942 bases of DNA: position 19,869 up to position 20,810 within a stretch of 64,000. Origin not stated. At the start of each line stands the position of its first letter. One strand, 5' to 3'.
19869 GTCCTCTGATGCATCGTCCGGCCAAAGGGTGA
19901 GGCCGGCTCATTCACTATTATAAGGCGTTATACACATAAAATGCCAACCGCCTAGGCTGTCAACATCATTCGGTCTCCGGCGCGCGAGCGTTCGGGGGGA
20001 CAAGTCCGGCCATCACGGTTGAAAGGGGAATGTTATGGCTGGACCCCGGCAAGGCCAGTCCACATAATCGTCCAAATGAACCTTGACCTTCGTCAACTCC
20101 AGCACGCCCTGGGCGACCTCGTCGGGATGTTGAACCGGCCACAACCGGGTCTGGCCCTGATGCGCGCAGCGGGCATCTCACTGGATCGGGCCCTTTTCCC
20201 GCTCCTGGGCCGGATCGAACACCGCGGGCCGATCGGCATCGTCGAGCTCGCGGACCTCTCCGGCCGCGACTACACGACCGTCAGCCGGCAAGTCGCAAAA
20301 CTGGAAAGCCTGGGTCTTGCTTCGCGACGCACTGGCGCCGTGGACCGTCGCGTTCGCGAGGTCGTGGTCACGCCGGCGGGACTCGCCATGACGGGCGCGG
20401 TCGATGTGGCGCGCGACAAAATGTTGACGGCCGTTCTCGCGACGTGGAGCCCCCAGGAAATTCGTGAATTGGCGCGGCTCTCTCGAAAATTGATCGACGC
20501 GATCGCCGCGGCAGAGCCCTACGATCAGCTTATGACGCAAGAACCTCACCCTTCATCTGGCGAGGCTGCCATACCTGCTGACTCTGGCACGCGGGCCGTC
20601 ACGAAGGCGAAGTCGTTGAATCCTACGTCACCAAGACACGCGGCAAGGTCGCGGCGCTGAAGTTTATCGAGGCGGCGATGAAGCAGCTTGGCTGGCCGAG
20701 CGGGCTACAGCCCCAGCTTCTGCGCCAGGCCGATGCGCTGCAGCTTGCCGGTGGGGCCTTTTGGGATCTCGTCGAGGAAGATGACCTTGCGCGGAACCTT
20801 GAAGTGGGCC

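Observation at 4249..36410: One promoter/operator module reiterated in front of at least seven transcription units of the catabolic region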

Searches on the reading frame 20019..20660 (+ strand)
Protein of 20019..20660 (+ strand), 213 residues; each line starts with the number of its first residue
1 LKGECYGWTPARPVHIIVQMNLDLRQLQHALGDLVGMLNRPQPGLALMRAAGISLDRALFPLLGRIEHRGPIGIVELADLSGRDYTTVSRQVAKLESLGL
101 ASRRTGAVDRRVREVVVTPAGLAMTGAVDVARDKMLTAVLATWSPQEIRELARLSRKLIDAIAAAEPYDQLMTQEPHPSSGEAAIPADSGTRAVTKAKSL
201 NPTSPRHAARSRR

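Call 9: search_protein_families(library=pfam, proteins=[window:20019-20660:+])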
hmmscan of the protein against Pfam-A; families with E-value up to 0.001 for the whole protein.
window:20019-20660:+ (213 aa): 3 families
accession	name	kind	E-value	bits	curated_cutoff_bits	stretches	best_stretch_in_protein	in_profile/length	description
PF25212.1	HVO_A0114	-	4.4e-10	39.7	27.6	1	62-106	27-71/84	HVO_A0114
PF01047.28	MarR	-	8.6e-08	32.4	24.6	1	60-112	6-58/59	MarR family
PF12802.13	MarR_2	-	3.6e-06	27.5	27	1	60-111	8-60/61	MarR family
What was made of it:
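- On MarR-type repressor/operator regulon: Pfam MarR, MarR_2 and HVO_A0114 hits on 20019-20660 (call 9).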

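Call 16: find_encoding_contigs(protein=window:20019-20660:+, flank=10000, max_places=10)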
Protein window:20019-20660:+ (213 aa): no gene with exactly this product is on record in the collection.

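Call 19: find_encoding_contigs(protein=window:20076-20660:+, flank=10000, max_places=10)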
Protein window:20076-20660:+ (194 aa): no gene with exactly this product is on record in the collection.

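Call 21: find_homologous_proteins(query=window:20076-20660:+)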
Query window:20076-20660:+ (194 aa): 5419 proteins with E <= 0.001 among 7291 candidates; the best 120 are listed.
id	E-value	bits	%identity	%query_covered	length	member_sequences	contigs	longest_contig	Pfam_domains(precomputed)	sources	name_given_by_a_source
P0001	4.5e-109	380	96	99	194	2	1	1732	PF01047.29,PF25212.3,PF12802.14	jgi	jgi:DNA-binding MarR family transcriptional regulator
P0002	3.0e-104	365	90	100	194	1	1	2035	PF01047.29,PF25212.3,PF12802.14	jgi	jgi:DNA-binding MarR family transcriptional regulator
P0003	8.7e-88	311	80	99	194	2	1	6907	PF01047.29,PF25212.3,PF12802.14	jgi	jgi:DNA-binding MarR family transcriptional regulator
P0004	7.1e-81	289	77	94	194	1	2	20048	PF01047.29,PF25212.3,PF12802.14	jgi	jgi:DNA-binding MarR family transcriptional regulator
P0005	2.3e-80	287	74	100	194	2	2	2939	PF01047.29,PF25212.3,PF12802.14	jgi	jgi:DNA-binding MarR family transcriptional regulator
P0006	2.8e-80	287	74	100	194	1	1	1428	PF01047.29,PF25212.3,PF12802.14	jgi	jgi:DNA-binding MarR family transcriptional regulator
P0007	5.1e-80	286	74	100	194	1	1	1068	PF01047.29,PF25212.3,PF12802.14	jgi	jgi:DNA-binding MarR family transcriptional regulator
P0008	7.5e-80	285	77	94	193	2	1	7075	PF01047.29,PF25212.3,PF12802.14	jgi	jgi:DNA-binding MarR family transcriptional regulator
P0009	1.1e-79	285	75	94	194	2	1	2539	PF01047.29,PF25212.3,PF12802.14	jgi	jgi:DNA-binding MarR family transcriptional regulator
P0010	2.4e-79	284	74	100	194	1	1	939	PF01047.29,PF25212.3,PF12802.14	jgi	jgi:DNA-binding MarR family transcriptional regulator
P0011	2.5e-79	283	75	100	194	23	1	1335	PF01047.29,PF25212.3,PF12802.14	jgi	jgi:DNA-binding MarR family transcriptional regulator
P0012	3.7e-79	283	74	100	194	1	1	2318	PF01047.29,PF25212.3,PF12802.14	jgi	jgi:DNA-binding MarR family transcriptional regulator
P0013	3.9e-79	283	76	100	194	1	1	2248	PF01047.29,PF25212.3,PF12802.14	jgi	jgi:DNA-binding MarR family transcriptional regulator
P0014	4.4e-79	283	74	100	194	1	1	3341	PF01047.29,PF25212.3,PF12802.14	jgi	jgi:DNA-binding MarR family transcriptional regulator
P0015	5.7e-79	282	74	100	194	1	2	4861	PF01047.29,PF25212.3,PF12802.14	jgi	-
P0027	3.4e-71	257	77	86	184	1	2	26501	PF01047.29,PF25212.3,PF12802.14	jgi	jgi:DNA-binding MarR family transcriptional regulator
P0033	8.5e-70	252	76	87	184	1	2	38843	PF01047.29,PF25212.3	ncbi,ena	-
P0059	3.0e-47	179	65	76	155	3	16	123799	PF01047.29,PF25212.3,PF12802.14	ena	-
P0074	1.2e-46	177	63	74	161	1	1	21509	PF01047.29,PF25212.3,PF12802.14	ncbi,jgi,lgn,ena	jgi:DNA-binding MarR family transcriptional regulator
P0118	1.0e-45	174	62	74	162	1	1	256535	PF01047.29,PF25212.3,PF12802.14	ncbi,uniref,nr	ncbi:MarR family winged helix-turn-helix transcriptional regulator [Paracoccus onubensis]|uniref:Mar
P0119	1.0e-45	174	57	75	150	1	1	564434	PF01047.29,PF25212.3,PF12802.14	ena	-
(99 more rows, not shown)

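Call 22: find_encoding_contigs(protein=P0004, flank=10000, max_places=4)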
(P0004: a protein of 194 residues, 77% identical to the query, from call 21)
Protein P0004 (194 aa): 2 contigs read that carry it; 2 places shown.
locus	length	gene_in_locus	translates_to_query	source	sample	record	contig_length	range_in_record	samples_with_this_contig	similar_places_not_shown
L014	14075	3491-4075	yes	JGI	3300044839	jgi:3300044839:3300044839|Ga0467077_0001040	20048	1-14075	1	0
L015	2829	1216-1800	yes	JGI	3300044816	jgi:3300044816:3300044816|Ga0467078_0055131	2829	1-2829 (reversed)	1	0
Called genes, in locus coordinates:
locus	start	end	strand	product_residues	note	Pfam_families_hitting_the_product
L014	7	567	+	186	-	PF20434:BD-FAE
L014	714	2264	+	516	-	PF00070:Pyr_redox (faint), PF00890:FAD_binding_2 (faint), PF01494:FAD_binding_3, PF21274:Rng_hyd_C (weak)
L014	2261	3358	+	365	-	PF21783:YNCE (faint), PF01731:Arylesterase (faint), PF23414:Beta-prop_EML_2 (faint), PF22494:choice_anch_I (faint)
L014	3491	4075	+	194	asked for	PF01047:MarR, PF12802:MarR_2 (weak), PF25212:HVO_A0114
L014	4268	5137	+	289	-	PF00135:COesterase (weak), PF20434:BD-FAE, PF07859:Abhydrolase_3, PF00326:Peptidase_S9 (faint)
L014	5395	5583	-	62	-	-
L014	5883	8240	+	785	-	PF07715:Plug, PF00593:TonB_dep_Rec_b-barrel, PF14905:OMP_b-brl_3 (faint)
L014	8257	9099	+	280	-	PF04909:Amidohydro_2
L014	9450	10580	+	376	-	PF00067:p450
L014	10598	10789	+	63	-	PF06902:Fer4_19 (weak), PF13459:Fer4_15, PF13370:Fer4_13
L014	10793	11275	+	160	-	PF11578:DUF3237 (faint)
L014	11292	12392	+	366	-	PF08240:ADH_N, PF00107:ADH_zinc_N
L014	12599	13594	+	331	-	PF00478:IMPDH (faint), PF03060:NMO, PF01070:FMN_dh (faint)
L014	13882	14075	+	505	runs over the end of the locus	PF00890:FAD_binding_2 (weak), PF01266:DAO (weak), PF01494:FAD_binding_3, PF21274:Rng_hyd_C (weak), PF07976:Phe_hydrox_dim (weak)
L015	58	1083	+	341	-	PF21783:YNCE (faint), PF01731:Arylesterase (faint), PF22494:choice_anch_I (faint), PF23414:Beta-prop_EML_2 (faint)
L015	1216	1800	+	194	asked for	PF01047:MarR, PF12802:MarR_2 (weak), PF25212:HVO_A0114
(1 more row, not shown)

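Call 23: find_encoding_contigs(protein=P0033, flank=10000, max_places=4)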
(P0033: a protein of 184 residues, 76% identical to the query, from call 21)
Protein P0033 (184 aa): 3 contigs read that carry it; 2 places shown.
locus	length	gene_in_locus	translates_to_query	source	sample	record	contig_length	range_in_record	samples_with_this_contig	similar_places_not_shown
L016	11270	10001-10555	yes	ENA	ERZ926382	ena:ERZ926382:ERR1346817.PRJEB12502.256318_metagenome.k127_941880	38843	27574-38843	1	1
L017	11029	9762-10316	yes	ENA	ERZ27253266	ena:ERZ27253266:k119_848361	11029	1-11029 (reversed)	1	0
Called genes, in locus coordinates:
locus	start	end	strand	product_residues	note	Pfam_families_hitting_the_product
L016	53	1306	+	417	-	PF00083:Sugar_tr (faint), PF07690:MFS_1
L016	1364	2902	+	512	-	PF02776:TPP_enzyme_N, PF02775:TPP_enzyme_C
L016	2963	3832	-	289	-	PF20434:BD-FAE, PF07859:Abhydrolase_3, PF00326:Peptidase_S9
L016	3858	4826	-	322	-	PF00106:adh_short, PF01370:Epimerase, PF08659:KR (weak), PF13561:adh_short_C2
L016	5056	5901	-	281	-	PF04909:Amidohydro_2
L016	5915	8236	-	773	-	PF07715:Plug, PF00593:TonB_dep_Rec_b-barrel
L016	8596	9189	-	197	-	PF00881:Nitroreductase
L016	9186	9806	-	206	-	PF01292:Ni_hydr_CYTB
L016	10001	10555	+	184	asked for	PF01047:MarR, PF25212:HVO_A0114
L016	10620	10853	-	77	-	-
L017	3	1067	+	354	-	?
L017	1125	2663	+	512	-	PF02776:TPP_enzyme_N, PF02775:TPP_enzyme_C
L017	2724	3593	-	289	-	PF20434:BD-FAE, PF07859:Abhydrolase_3, PF00326:Peptidase_S9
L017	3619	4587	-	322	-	PF00106:adh_short, PF01370:Epimerase, PF08659:KR (weak), PF13561:adh_short_C2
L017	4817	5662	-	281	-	PF04909:Amidohydro_2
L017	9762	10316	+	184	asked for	PF01047:MarR, PF25212:HVO_A0114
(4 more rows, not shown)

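Call 24: find_encoding_contigs(protein=P0027, flank=10000, max_places=4)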
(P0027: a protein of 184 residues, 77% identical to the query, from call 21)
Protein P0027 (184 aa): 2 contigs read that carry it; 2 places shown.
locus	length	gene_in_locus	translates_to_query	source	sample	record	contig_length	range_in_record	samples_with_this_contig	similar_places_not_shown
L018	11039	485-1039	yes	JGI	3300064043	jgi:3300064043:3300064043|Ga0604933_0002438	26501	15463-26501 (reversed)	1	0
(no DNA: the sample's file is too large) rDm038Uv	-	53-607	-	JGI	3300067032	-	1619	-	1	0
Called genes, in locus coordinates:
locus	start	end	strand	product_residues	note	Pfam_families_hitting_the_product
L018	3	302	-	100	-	?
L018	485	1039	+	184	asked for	PF12802:MarR_2 (faint), PF01047:MarR, PF25212:HVO_A0114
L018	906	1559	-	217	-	PF01850:PIN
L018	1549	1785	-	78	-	-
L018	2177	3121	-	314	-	PF00077:RVP (faint), PF13650:Asp_protease_2, PF13975:gag-asp_proteas, PF13650:Asp_protease_2 (weak), PF13975:gag-asp_proteas (weak)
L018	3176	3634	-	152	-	PF00383:dCMP_cyt_deam_1, PF14437:MafB19-deam, PF14439:Bd3614-deam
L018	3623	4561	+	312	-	PF01479:S4, PF00849:PseudoU_synth_2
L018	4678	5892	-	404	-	-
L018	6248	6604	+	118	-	PF04234:CopC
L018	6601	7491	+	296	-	PF05425:CopD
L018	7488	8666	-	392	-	PF04909:Amidohydro_2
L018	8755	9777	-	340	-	PF02517:Rce1-like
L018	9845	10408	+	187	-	PF03602:Cons_hypoth95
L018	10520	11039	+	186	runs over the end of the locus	-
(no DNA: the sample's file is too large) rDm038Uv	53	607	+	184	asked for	PF12802:MarR_2 (faint), PF01047:MarR, PF25212:HVO_A0114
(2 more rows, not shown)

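Call 32: search_protein_families(library=ncbifam, proteins=[window:20076-20660:+], max_evalue=0.00001)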
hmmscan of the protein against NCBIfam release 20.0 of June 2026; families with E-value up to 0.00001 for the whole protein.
window:20076-20660:+ (194 aa): 0 families

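Call 33: search_solved_structures(query=window:20076-20660:+, max_evalue=0.001)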
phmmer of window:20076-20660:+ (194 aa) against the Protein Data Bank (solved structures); distinct sequences matched with E-value up to 0.001: 6.
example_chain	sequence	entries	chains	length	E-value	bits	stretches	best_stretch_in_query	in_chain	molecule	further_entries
9u7b_A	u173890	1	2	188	8.2e-06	29.4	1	8-150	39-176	Possible transcriptional regulatory protein (Probably MarR-family)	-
2eth_A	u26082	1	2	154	0.00017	25.1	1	51-144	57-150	transcriptional regulator, putative, Mar family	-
2fbh_A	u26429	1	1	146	0.00023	24.6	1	10-112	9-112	transcriptional regulator PA3341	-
3q5f_A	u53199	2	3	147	0.00034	24.1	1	54-143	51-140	Transcriptional regulator slyA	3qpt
3deu_A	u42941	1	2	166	0.00035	24.1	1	29-143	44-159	Transcriptional regulator slyA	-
2fa5_A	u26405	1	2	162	0.00095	22.6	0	56-139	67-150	transcriptional regulator marR/emrR family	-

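Call 45: find_encoding_contigs(protein=P0118, flank=6000, max_places=3)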
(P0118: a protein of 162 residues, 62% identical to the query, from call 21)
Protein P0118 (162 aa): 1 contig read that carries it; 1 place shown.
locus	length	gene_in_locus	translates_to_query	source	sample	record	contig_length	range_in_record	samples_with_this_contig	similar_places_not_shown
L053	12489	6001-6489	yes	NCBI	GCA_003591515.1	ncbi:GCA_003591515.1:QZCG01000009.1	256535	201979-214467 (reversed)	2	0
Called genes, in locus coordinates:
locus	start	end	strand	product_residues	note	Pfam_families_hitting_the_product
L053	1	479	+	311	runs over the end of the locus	PF01118:Semialdhyde_dh (weak), PF09290:AcetDehyd-dimer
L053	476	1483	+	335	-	PF00682:HMGL-like, PF07836:DmpG_comm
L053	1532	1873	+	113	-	PF01042:Ribonuc_L-PSP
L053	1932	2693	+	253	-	PF01261:AP_endonuc_2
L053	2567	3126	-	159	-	PF01638:HxlR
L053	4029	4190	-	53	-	-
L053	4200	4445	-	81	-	-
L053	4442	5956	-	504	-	PF00890:FAD_binding_2 (faint), PF01494:FAD_binding_3, PF21274:Rng_hyd_C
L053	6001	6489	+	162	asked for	PF25212:HVO_A0114, PF01047:MarR, PF12802:MarR_2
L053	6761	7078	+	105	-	PF01555:N6_N4_Mtase (weak)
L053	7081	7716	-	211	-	PF00440:TetR_N, PF13305:TetR_C_33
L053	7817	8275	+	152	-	-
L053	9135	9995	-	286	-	PF00005:ABC_tran, PF13401:AAA_22 (faint), PF13304:AAA_21 (faint), PF08352:oligo_HPY (weak)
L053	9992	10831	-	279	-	PF00005:ABC_tran, PF02463:SMC_N, PF13304:AAA_21 (weak)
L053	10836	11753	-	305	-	PF12911:OppC_N, PF00528:BPD_transp_1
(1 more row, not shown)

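Call 46: find_encoding_contigs(protein=P0074, flank=6000, max_places=3)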
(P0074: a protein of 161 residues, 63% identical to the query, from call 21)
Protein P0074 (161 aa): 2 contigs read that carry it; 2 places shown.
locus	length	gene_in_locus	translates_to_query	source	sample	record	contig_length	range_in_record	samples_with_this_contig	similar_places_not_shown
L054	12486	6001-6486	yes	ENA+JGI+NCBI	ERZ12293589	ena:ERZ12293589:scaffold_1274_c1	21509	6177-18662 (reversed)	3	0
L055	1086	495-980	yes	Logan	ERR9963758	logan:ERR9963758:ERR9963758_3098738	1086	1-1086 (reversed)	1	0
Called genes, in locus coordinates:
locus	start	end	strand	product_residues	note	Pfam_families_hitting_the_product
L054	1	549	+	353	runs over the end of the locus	PF03824:NicO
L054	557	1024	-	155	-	PF08753:NikR_C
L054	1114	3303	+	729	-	PF07715:Plug, PF00593:TonB_dep_Rec_b-barrel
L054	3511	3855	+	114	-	PF03992:ABM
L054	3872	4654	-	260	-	PF05019:Coq4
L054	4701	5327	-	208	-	PF00440:TetR_N, PF16859:TetR_C_11 (weak), PF13977:TetR_C_6, PF16925:TetR_C_13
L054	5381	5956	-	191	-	PF02525:Flavodoxin_2, PF03358:FMN_red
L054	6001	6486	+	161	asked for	PF12802:MarR_2, PF01047:MarR, PF25212:HVO_A0114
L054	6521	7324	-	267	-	PF01841:Transglut_core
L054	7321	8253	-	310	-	PF08379:Bact_transglu_N, PF01841:Transglut_core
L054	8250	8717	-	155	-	PF00072:Response_reg (weak)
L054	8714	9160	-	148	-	-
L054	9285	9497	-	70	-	-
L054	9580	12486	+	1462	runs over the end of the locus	PF01339:CheB_methylest, PF03705:CheR_N, PF01739:CheR, PF08448:PAS_4, PF13596:PAS_10, PF00512:HisKA, PF02518:HATPase_c, PF00072:Response_reg, +2 more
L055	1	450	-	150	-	?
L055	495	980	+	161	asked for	PF12802:MarR_2, PF01047:MarR, PF25212:HVO_A0114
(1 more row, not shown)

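Call 49: find_encoding_contigs(protein=P0059, flank=5000, max_places=6)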
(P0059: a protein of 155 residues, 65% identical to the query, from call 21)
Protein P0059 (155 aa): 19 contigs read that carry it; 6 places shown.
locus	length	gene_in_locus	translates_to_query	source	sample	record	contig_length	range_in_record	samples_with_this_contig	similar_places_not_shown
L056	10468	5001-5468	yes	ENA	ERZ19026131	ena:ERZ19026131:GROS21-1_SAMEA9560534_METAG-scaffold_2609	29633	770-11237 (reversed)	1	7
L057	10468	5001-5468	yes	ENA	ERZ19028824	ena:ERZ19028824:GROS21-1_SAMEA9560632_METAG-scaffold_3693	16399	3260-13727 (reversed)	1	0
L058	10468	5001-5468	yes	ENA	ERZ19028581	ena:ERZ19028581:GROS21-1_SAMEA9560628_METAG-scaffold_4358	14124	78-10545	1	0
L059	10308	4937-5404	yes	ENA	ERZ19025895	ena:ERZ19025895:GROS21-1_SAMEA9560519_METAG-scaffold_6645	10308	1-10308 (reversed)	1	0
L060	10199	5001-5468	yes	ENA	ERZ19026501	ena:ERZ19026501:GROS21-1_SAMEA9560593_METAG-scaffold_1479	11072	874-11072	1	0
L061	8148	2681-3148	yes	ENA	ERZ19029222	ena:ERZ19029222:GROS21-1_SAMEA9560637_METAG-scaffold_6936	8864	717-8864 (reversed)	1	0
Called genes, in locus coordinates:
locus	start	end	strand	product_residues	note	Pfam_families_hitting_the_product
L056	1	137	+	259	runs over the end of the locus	PF13763:DUF4167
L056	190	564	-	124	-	PF25212:HVO_A0114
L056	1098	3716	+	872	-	PF02861:Clp_N, PF23569:NBD_SMAX1 (weak), PF00004:AAA, PF17871:AAA_lid_9, PF00004:AAA, PF07724:AAA_2, PF07728:AAA_5, PF10431:ClpB_D2-small, +4 more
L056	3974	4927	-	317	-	PF00107:ADH_zinc_N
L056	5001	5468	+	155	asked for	PF12802:MarR_2, PF01047:MarR, PF25212:HVO_A0114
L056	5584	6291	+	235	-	-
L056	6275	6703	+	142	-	-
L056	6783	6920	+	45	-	-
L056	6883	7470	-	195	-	PF03729:DUF308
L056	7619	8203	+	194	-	PF00440:TetR_N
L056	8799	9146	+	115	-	PF00903:Glyoxalase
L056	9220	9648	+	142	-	PF03713:DUF305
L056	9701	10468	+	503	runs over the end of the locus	PF07690:MFS_1, PF00083:Sugar_tr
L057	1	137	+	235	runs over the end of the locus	-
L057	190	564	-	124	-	PF25212:HVO_A0114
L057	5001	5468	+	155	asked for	PF12802:MarR_2, PF01047:MarR, PF25212:HVO_A0114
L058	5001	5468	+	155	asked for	PF12802:MarR_2, PF01047:MarR, PF25212:HVO_A0114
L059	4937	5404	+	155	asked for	PF12802:MarR_2, PF01047:MarR, PF25212:HVO_A0114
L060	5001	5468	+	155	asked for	PF12802:MarR_2, PF01047:MarR, PF25212:HVO_A0114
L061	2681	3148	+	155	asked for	PF12802:MarR_2, PF01047:MarR, PF25212:HVO_A0114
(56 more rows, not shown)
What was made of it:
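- (g) The neighbours of those homologues are single oxidoreductases: an FAD monooxygenase, an FMN reductase and a Zn-ADH (calls 45, 46, 49).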

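Call 50: find_encoding_contigs(protein=P0119, flank=5000, max_places=3)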
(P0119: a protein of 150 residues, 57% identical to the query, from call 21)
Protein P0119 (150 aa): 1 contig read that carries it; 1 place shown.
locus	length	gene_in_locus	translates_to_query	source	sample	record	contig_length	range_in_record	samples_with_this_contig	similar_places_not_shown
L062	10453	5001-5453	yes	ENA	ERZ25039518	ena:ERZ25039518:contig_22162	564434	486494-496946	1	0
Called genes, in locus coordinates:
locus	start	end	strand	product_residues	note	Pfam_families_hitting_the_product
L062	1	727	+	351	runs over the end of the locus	PF00753:Lactamase_B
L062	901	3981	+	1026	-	PF25778:DUF7948, PF06739:SBBP (weak)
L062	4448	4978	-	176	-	-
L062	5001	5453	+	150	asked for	PF01047:MarR, PF12802:MarR_2, PF25212:HVO_A0114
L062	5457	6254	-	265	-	PF13677:MotB_plug, PF00691:OmpA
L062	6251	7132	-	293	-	PF20560:MotA_N, PF01618:MotA_ExbB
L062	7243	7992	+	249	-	PF02596:DUF169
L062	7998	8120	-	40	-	PF03928:HbpS-like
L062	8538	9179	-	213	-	PF01161:PBP (weak)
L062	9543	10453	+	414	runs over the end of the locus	PF07995:GSDH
